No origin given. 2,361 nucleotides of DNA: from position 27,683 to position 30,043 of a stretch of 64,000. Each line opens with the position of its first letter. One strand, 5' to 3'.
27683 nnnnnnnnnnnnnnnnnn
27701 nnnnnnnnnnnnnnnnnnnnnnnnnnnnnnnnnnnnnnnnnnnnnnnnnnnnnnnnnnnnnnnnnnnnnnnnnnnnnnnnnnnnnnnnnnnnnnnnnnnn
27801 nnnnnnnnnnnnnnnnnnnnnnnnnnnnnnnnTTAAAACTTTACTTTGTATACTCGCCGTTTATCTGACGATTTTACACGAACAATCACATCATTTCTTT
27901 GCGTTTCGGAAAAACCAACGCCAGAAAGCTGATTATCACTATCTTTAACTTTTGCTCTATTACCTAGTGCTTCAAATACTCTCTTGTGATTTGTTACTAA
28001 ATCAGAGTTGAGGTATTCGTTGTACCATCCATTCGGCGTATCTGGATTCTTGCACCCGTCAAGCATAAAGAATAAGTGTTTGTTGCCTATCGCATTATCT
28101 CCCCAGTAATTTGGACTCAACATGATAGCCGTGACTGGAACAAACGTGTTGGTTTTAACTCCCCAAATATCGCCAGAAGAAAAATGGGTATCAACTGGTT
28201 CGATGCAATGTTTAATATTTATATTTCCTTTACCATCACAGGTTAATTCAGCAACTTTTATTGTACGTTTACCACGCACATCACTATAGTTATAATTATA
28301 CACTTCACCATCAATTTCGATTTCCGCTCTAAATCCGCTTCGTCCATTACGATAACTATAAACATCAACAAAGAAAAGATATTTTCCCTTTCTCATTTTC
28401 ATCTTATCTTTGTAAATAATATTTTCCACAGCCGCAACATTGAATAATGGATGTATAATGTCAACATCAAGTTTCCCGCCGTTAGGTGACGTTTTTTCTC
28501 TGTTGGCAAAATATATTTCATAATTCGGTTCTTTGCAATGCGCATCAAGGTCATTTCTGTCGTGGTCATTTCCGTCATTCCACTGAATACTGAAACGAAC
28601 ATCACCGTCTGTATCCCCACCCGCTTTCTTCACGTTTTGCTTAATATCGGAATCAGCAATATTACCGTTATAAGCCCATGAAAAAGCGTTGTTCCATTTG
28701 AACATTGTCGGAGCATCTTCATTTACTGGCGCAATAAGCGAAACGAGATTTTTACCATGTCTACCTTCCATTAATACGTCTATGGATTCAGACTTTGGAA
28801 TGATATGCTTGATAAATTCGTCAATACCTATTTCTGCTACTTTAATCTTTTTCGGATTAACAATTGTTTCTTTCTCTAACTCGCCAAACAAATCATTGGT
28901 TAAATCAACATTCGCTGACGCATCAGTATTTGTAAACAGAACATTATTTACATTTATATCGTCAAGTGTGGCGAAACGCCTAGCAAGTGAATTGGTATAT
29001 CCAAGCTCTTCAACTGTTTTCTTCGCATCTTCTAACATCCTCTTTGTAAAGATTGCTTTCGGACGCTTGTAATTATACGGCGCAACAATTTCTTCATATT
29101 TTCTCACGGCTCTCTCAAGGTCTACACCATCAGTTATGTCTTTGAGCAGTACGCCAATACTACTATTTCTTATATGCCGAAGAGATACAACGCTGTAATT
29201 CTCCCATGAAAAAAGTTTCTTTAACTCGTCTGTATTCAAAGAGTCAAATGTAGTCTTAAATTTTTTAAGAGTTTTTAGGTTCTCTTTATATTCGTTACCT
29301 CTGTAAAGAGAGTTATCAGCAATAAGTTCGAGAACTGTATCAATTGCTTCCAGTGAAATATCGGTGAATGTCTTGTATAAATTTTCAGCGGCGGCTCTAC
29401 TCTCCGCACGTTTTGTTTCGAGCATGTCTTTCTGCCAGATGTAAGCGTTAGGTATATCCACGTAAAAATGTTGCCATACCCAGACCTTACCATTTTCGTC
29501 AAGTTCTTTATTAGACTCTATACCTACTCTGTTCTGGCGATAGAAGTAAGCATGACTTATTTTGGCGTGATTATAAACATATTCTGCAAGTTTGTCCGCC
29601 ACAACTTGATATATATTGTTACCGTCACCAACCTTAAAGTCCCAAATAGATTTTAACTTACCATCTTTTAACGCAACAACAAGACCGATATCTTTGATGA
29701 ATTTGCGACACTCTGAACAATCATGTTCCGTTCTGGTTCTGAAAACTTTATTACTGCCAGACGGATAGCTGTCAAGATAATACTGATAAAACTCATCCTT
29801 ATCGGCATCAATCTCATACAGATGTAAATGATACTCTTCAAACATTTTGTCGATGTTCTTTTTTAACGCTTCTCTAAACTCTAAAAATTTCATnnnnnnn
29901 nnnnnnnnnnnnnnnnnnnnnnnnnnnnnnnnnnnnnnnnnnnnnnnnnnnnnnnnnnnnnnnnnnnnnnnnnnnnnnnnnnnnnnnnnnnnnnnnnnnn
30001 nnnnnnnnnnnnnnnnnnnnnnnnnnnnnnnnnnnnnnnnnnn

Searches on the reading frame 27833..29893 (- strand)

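Call 9: search_protein_families(library=phrogs, max_evalue=0.00001, proteins=[window:27833-29893:-])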
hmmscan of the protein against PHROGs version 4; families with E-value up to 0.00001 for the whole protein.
window:27833-29893:- (686 aa): 4 families
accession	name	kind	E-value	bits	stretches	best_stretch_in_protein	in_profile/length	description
phrog_1735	-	unknown function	1.9e-238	794.7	1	1-686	2-673/673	-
phrog_23228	-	unknown function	2.6e-130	436.3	1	239-686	36-472/472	-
phrog_25920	-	unknown function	9.2e-29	101.9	1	3-173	4-168/173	-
phrog_21434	-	unknown function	5.5e-23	82.2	1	2-89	3-88/93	-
